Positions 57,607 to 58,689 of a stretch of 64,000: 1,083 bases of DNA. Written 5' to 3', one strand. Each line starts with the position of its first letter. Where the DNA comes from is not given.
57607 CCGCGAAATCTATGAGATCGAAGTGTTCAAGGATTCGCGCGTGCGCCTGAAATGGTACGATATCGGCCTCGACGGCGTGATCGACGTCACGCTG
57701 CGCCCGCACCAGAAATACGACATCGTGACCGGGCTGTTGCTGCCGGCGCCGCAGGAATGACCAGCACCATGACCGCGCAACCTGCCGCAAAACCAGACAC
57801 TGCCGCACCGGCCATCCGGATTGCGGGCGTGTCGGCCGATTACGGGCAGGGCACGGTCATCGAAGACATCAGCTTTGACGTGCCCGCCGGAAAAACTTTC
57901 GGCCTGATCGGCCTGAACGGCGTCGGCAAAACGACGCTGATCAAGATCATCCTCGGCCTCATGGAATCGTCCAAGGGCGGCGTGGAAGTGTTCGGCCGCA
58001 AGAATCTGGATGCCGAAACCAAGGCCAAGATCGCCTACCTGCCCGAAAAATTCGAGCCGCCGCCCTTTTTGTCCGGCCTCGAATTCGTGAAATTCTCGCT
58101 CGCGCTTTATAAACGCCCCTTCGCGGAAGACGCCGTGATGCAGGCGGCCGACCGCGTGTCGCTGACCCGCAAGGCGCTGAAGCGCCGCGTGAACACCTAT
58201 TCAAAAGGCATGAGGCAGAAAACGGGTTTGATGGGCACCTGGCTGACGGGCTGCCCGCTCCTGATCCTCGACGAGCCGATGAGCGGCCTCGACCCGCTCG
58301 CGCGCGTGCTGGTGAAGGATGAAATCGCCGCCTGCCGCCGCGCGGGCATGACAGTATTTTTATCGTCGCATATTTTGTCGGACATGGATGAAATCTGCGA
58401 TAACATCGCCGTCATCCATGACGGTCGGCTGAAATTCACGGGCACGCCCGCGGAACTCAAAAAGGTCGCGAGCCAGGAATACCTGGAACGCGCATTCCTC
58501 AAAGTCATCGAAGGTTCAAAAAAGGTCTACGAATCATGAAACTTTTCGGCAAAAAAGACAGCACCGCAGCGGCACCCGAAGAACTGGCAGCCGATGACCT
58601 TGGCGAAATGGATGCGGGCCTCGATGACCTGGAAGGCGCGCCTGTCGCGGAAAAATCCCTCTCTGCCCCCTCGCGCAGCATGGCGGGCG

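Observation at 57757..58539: Orphan ABC ATPase translationally coupled inside the pilus operon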

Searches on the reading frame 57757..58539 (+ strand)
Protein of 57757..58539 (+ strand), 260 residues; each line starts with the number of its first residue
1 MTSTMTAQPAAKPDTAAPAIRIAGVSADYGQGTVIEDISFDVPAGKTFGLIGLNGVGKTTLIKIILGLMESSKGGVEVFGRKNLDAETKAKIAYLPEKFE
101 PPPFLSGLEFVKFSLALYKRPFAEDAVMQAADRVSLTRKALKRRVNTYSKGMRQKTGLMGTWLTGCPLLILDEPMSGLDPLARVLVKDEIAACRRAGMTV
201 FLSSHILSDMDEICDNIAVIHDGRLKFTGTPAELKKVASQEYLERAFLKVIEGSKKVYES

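Call 5: search_protein_families(library=pfam, proteins=[window:57757-58539:+], max_evalue=0.01)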
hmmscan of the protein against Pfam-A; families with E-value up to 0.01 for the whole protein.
window:57757-58539:+ (260 aa): 2 families
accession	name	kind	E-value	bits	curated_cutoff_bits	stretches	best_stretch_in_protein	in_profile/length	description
PF00005.33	ABC_tran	-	2.4e-23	83.7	25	1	36-175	2-136/137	ABC transporter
PF13304.12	AAA_21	-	1.2e-10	42.4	27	1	142-206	232-299/304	AAA domain, putative AbiEii toxin, Type IV TA system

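Call 6: search_protein_families(library=ncbifam, proteins=[window:57757-58539:+], max_evalue=0.01)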
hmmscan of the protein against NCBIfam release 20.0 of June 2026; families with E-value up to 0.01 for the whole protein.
window:57757-58539:+ (260 aa): 187 families (the best 25 are shown)
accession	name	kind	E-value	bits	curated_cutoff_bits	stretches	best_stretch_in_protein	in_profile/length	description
TIGR01188.1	drrA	subfamily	1.8e-41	142.4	312.45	1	29-244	3-221/302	daunorubicin resistance ABC transporter, ATP-binding protein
NF033858.1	ABC2_perm_RbbA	equivalog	1.7e-40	138.8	1050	1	5-256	252-506/909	ribosome-associated ATPase/putative transporter RbbA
TIGR03740.1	galliderm_ABC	subfamily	2.3e-37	128.8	309.75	1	22-251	3-222/223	lantibiotic protection ABC transporter ATP-binding subunit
TIGR03522.1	GldA_ABC_ATP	equivalog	1.3e-36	126.6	402.6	1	20-252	3-237/301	gliding motility-associated ABC transporter ATP-binding subunit GldA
NF010059.0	PRK13536.1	equivalog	1.3e-32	112.9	549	1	9-234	33-261/342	nodulation factor ABC transporter ATP-binding protein NodI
TIGR03864.1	PQQ_ABC_ATP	hypoth_equivalog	3.5e-32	111.8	302.25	1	19-249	1-234/236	ABC transporter, ATP-binding subunit, PQQ-dependent alcohol dehydrogenase system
TIGR01288.1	nodI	equivalog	4.9e-31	107.9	424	1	19-234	4-222/303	nodulation factor ABC transporter ATP-binding protein NodI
NF047565.1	PSM_export_PmtA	equivalog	9.9e-30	103.8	350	1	33-235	15-216/282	phenol-soluble modulin export ABC transporter ATP-binding protein PmtA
NF010060.0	PRK13537.1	equivalog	2e-29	102.5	521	1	14-234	10-233/314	nodulation factor ABC transporter ATP-binding protein NodI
TIGR04521.1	ECF_ATPase_2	equivalog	2.8e-29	102.1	330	2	123-248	120-244/279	energy-coupling factor transporter ATPase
TIGR03410.1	urea_trans_UrtE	equivalog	1.2e-26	93.6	285.8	1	21-243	2-228/230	urea ABC transporter ATP-binding subunit UrtE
NF047568.1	PSM_export_PmtC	equivalog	6.1e-26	91.6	375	1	22-225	3-198/290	phenol-soluble modulin export ABC transporter ATP-binding protein PmtC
TIGR01186.1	proV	subfamily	2.1e-25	89.6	326.6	1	30-249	4-232/363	betaine/proline/choline family ABC transporter ATP-binding protein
TIGR03415.1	ABC_choXWV_ATP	equivalog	1.4e-24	86.8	483.75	1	27-244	32-262/382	choline ABC transporter ATP-binding protein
NF000355.4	ribo_prot_ABC_F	equivalog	2.3e-24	86.1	380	1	20-226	3-193/499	ribosomal protection-like ABC-F family protein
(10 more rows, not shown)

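Call 8: find_homologous_proteins(query=window:57757-58539:+, max_evalue=1e-20)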
Query window:57757-58539:+ (260 aa): 6369 proteins with E <= 1e-20 among 8000 candidates; the best 120 are listed.
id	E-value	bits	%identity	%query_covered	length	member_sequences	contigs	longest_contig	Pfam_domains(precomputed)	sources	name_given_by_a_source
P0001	3.2e-156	536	94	100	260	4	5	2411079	PF00005.34,PF13304.13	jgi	jgi:ABC-2 type transport system ATP-binding protein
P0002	2.8e-154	530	93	100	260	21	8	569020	PF00005.34,PF13304.13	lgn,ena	-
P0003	2.9e-153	526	92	100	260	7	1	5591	PF00005.34,PF13304.13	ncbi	-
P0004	7.0e-145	499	93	93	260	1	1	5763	PF00005.34,PF13304.13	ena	-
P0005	1.4e-143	495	91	95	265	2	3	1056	PF00005.34,PF13304.13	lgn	-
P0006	1.3e-142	491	89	98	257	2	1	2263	PF00005.34,PF13304.13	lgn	-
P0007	1.3e-134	465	86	93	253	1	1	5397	PF00005.34,PF13304.13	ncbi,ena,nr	ncbi:MAG TPA: ABC transporter ATP-binding protein [Patescibacteria group bacterium]|nr:ABC transport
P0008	2.8e-132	458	82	98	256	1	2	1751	PF00005.34,PF13304.13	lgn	-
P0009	6.4e-131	453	80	100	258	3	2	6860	PF00005.34,PF13304.13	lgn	-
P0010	9.9e-130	449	79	99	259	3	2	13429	PF00005.34,PF13304.13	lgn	-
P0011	1.2e-129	449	82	98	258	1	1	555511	PF00005.34,PF13304.13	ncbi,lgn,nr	ncbi:MAG: ABC transporter ATP-binding protein [Micavibrio sp.]|nr:ABC transporter ATP-binding protei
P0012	2.4e-129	448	80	100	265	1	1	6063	PF00005.34,PF13304.13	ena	-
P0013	4.9e-129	447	80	98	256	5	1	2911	PF00005.34,PF13304.13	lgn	-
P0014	9.3e-129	446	79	98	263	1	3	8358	PF00005.34,PF13304.13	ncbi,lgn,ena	-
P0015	9.8e-129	446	82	94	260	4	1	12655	PF00005.34,PF13304.13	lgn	-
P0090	1.3e-116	406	73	100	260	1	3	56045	PF00005.34,PF13304.13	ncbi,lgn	-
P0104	2.3e-115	402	74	93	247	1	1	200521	PF00005.34,PF13304.13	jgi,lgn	jgi:ABC-2 type transport system ATP-binding protein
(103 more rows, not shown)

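Call 9: find_encoding_contigs(protein=P0001, flank=10000, max_places=3)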
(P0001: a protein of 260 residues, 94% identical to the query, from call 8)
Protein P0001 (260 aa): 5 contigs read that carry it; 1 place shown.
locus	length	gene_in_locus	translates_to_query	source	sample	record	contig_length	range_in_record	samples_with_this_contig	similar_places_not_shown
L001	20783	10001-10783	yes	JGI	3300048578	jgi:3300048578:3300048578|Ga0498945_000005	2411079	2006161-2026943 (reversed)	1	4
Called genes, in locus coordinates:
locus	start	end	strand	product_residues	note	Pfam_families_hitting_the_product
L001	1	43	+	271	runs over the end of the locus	PF01061:ABC2_membrane (weak), PF12698:ABC2_membrane_3 (weak)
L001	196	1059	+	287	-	-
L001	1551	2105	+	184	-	PF13857:Ank_5 (faint)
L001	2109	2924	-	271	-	PF02277:DBI_PRT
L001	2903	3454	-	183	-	-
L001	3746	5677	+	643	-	PF05157:MshEN, PF00437:T2SSE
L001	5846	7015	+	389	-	PF00482:T2SSF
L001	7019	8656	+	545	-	-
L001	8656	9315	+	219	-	-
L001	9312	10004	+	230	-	-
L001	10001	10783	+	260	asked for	PF00005:ABC_tran, PF13304:AAA_21 (weak)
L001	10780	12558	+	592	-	PF04733:Coatomer_E, PF13174:TPR_6 (faint), PF13181:TPR_8 (faint), PF13424:TPR_12 (faint), PF13428:TPR_14 (faint), PF13431:TPR_17 (faint), PF13432:TPR_16 (weak), PF14559:TPR_19 (weak), +3 more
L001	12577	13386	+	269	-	PF06750:A24_N_bact, PF01478:Peptidase_A24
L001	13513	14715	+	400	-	PF00437:T2SSE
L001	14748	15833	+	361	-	PF00437:T2SSE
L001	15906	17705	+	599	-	PF00263:Secretin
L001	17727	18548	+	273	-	-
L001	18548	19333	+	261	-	-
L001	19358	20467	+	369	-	PF12833:HTH_18, PF00165:HTH_AraC (weak)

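Call 10: find_encoding_contigs(protein=P0104, flank=10000, max_places=2)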
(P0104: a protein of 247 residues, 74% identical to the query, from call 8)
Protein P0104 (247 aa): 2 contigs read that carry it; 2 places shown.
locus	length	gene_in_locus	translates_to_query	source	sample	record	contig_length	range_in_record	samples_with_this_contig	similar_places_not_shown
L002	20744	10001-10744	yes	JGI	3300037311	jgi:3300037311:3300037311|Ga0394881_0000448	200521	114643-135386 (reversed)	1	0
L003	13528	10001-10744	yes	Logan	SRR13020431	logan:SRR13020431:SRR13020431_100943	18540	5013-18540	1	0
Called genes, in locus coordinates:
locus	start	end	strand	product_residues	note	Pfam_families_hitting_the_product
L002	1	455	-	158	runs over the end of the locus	-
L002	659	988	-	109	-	-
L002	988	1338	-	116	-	PF06199:Phage_tail_2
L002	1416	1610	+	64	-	-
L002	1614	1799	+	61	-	-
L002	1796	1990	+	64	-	-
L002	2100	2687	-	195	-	PF00023:Ank (faint), PF12796:Ank_2, PF13606:Ank_3 (faint), PF13637:Ank_4, PF13857:Ank_5 (faint), PF13637:Ank_4 (weak), PF12796:Ank_2 (weak)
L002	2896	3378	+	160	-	-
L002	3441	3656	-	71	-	-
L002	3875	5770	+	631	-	PF05157:MshEN, PF00437:T2SSE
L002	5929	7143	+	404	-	PF28597:T2SSF_N, PF00482:T2SSF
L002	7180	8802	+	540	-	-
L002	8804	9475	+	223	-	-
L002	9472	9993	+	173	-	-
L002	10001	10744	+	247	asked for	PF00005:ABC_tran, PF13304:AAA_21 (weak)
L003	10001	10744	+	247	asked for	PF00005:ABC_tran, PF13304:AAA_21 (weak)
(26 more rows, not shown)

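Call 13: find_encoding_contigs(protein=window:57757-58539:+, flank=10000, max_places=4)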
Protein window:57757-58539:+ (260 aa): no gene with exactly this product is on record in the collection.

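Call 14: search_protein_families(library=pfam, proteins=[L001:17727-18548:+, L001:18548-19333:+, L001:15906-17705:+], max_evalue=10)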
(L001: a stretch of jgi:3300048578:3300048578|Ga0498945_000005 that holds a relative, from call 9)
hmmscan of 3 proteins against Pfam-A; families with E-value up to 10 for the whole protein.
L001:17727-18548:+ (273 aa): 2 families
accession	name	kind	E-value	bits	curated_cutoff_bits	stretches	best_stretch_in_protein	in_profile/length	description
PF12679.13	ABC2_membrane_2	-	0.0043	16.8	27.2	1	81-270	98-280/283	ABC-2 family transporter protein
PF02175.22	7TM_GPCR_Srb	-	0.037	14.3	21.7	1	2-153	80-227/236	Serpentine type 7TM GPCR chemoreceptor Srb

L001:18548-19333:+ (261 aa): 2 families
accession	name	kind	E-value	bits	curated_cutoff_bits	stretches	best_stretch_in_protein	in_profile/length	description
PF19198.5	RsaA_NTD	-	0.17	12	27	1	196-252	94-152/185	RsaA N-terminal domain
PF21554.2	CCC_C_2nd_pro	-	0.19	12.2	27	1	154-246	22-105/132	Prokaryotic cation-chloride cotransporter, C-terminal domain, 2nd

L001:15906-17705:+ (599 aa): 4 families
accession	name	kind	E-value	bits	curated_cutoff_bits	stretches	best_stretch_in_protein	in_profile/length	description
PF00263.26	Secretin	-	3e-34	118.5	27.5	1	385-574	3-168/169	Bacterial type II and III secretion system protein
PF07655.18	Secretin_N_2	-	0.044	14.7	23.4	1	175-211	46-82/91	Secretin N-terminal domain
PF07660.19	STN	-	0.13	12.6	28.4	1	122-150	21-49/52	Secretin and TonB N terminus short domain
PF04625.18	DEC-1_N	-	0.27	10.7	29.2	1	204-263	95-147/403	DEC-1 protein, N-terminal region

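Call 16: find_homologous_proteins(query=L001:17727-18548:+, max_evalue=0.001)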
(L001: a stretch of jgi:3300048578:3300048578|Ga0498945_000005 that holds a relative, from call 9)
Query L001:17727-18548:+ (273 aa): 282 proteins with E <= 0.001 among 8000 candidates; the best 120 are listed.
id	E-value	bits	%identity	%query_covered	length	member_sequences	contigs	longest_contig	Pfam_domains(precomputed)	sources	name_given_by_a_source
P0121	3.7e-158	543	97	100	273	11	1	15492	-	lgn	-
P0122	1.5e-142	492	87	100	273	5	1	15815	-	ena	-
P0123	5.6e-135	467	82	100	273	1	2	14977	PF12679.14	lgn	-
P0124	1.2e-132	459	79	100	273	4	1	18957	PF12679.14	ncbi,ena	-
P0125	2.3e-128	445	78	100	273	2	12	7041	PF12679.14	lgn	-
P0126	1.1e-124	433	77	100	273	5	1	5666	-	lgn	-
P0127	9.9e-122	423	73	100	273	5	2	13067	-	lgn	-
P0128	1.1e-121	423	73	99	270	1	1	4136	PF12679.14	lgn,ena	-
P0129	3.3e-119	415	74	100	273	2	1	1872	PF12679.14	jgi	jgi:ABC-type transport system involved in multi-copper enzyme maturation permease subunit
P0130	6.0e-119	414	73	100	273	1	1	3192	-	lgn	-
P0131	1.1e-118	413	72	100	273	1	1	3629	-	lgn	-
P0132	1.1e-118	413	71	100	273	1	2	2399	-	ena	-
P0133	4.1e-118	412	74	100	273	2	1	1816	-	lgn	-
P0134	4.8e-118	411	74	100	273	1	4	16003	PF12679.14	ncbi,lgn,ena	-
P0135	4.3e-117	408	70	100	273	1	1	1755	-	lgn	-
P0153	5.2e-111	388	65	100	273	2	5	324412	PF12679.14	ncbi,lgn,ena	-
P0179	1.9e-104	367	64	100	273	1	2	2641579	PF12679.14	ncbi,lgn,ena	-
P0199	7.9e-102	358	64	93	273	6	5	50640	-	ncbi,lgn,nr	ncbi:MAG: ABC transporter permease subunit [Bdellovibrionales bacterium]|nr:ABC transporter permease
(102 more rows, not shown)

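Call 18: search_protein_families(library=ncbifam, proteins=[L001:17727-18548:+, L001:18548-19333:+, L001:15906-17705:+, P0153, P0179, P0199], max_evalue=10)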
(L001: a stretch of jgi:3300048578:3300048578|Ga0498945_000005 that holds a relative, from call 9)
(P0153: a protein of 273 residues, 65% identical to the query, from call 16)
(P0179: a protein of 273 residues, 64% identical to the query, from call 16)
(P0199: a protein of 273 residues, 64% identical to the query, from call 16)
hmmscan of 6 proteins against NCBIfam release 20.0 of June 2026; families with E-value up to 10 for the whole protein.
L001:17727-18548:+ (273 aa): 1 family
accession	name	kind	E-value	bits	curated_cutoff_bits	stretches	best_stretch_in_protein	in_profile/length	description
NF047564.1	PSM_export_PmtD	equivalog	0.064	12.9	220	1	6-119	6-116/242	phenol-soluble modulin export ABC transporter permease subunit PmtD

L001:18548-19333:+ (261 aa): 2 families
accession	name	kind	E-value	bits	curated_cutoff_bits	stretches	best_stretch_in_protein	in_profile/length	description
TIGR03504.1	FimV_Cterm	subfamily_domain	0.079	13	30.65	1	192-211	11-30/44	FimV/HubP family polar landmark protein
NF003421.0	PRK04860.1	equivalog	0.2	11.2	175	1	116-150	74-108/170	SprT family zinc-dependent metalloprotease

L001:15906-17705:+ (599 aa): 9 families
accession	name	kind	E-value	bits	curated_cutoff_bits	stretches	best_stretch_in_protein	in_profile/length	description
TIGR02519.1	pilus_MshL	equivalog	5.9e-61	206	250.2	1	283-574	2-290/290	pilus (MSHA type) biogenesis protein MshL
TIGR02517.1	type_II_gspD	equivalog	2e-29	102.6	351.35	1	194-577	301-593/600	type II secretion system secretin GspD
TIGR02515.1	IV_pilus_PilQ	subfamily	9.8e-24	84.1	284.35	3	374-574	258-427/428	type IV pilus secretin PilQ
TIGR02516.1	type_III_yscC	equivalog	5.7e-22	77.9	238.45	1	298-574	217-461/463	type III secretion system outer membrane ring subunit SctC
NF042912.1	Amuc_1098_fam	equivalog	4.5e-19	68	750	2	420-574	640-796/805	Amuc_1098 family type IV pilus outer membrane protein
NF011873.0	PRK15346.1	equivalog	2.8e-18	65.9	524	2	499-573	419-493/499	EscC/YscC/HrcC family type III secretion system outer membrane ring protein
TIGR02520.1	pilus_B_mal_scr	equivalog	2.9e-15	55.8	287.65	1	283-558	240-501/513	PilN family type IVB pilus formation outer membrane protein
NF007851.2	PRK10560.1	exception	4.6e-15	55.3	598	2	506-575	341-410/412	DNA uptake porin HofQ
NF010083.0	PRK13568.1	equivalog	8.1e-14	51.2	554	2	501-574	344-417/419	DNA uptake porin HofQ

P0153 (273 aa): 1 family
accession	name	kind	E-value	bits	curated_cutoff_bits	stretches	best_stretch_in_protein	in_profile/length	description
NF047564.1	PSM_export_PmtD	equivalog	0.005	16.5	220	1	5-119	5-116/242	phenol-soluble modulin export ABC transporter permease subunit PmtD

P0179 (273 aa): 0 families

P0199 (273 aa): 1 family
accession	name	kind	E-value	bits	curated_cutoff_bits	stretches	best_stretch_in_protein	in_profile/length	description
NF008604.1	PRK11573.1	equivalog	0.25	10.2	475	1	144-217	78-153/428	hypothetical protein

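Call 20: search_solved_structures(query=A1, max_evalue=10)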
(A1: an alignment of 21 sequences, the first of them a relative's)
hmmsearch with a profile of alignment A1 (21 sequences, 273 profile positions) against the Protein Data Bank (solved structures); distinct sequences matched with E-value up to 10: 0.

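Call 21: search_protein_families(library=pfam, alignment_id=A1, max_evalue=0.1)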
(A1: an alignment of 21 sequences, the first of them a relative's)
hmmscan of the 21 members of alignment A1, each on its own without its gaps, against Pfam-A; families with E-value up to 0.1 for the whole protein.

A. member 1, L001:17727-18548:+ (273 aa): 2 families
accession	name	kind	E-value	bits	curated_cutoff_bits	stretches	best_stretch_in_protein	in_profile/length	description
PF12679.13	ABC2_membrane_2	-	0.0043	16.8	27.2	1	81-270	98-280/283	ABC-2 family transporter protein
PF02175.22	7TM_GPCR_Srb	-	0.037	14.3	21.7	1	2-153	80-227/236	Serpentine type 7TM GPCR chemoreceptor Srb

B. families by the number of members that match (of 21 scanned): 6 families
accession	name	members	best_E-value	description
PF12679.13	ABC2_membrane_2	17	3.7e-07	ABC-2 family transporter protein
PF01061.29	ABC2_membrane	2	0.0026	ABC-2 type transporter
PF19814.4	DUF6297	2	0.0043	Family of unknown function (DUF6297)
PF12730.13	ABC2_membrane_4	2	0.022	ABC-2 family transporter protein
PF09847.15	12TM_1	1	0.0071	Membrane protein of 12 TMs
PF02175.22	7TM_GPCR_Srb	1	0.037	Serpentine type 7TM GPCR chemoreceptor Srb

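Call 22: search_solved_structures(query=window:57757-58539:+, max_evalue=1e-20)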
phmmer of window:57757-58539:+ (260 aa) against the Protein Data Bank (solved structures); distinct sequences matched with E-value up to 1e-20: 26.
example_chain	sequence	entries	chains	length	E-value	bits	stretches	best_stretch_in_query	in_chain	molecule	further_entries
7w01_A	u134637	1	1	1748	1.3e-40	142.6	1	34-249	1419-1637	Phospholipid-transporting ATPase ABCA3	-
7w02_A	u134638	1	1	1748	8.8e-40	139.9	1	34-249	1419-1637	Phospholipid-transporting ATPase ABCA3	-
7lkp_A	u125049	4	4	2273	3.8e-39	137.8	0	35-243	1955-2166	Retinal-specific phospholipid-transporting ATPase ABCA4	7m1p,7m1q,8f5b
7e7i_A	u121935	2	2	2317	4e-39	137.7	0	35-243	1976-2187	Retinal-specific phospholipid-transporting ATPase ABCA4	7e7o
1vpl_A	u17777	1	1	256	4.4e-39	137.6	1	27-254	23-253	ABC transporter, ATP-binding protein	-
7lkz_A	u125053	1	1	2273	2.6e-38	135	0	35-243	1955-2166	Retinal-specific phospholipid-transporting ATPase ABCA4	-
7e7q_A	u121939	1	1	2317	2.8e-38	135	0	35-243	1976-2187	Retinal-specific phospholipid-transporting ATPase ABCA4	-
8edw_A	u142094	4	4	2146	1.4e-37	132.7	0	34-235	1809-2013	Phospholipid-transporting ATPase ABCA7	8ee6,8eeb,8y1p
7o0y_B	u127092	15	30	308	2.6e-37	131.7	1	19-238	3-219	Probable ABC transporter ATP-binding protein NosF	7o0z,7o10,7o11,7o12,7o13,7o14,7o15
7tdt_A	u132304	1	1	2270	5e-37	130.8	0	35-236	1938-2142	Phospholipid-transporting ATPase ABCA1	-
7tby_A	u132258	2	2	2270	5e-37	130.8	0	35-236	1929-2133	ATP-binding cassette, sub-family A (ABC1), member 1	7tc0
7tbz_A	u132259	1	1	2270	5e-37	130.8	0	35-236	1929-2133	ATP-binding cassette, sub-family A (ABC1), member 1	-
5xjy_A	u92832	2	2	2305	5.2e-37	130.8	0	35-236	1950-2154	ATP-binding cassette sub-family A member 1 | Phospholipid-transporting ATPase ABCA1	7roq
7qba_B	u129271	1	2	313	6.5e-37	130.5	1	19-238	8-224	Probable ABC transporter ATP-binding protein NosF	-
7o17_B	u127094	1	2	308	6.9e-37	130.4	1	19-238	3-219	Probable ABC transporter ATP-binding protein NosF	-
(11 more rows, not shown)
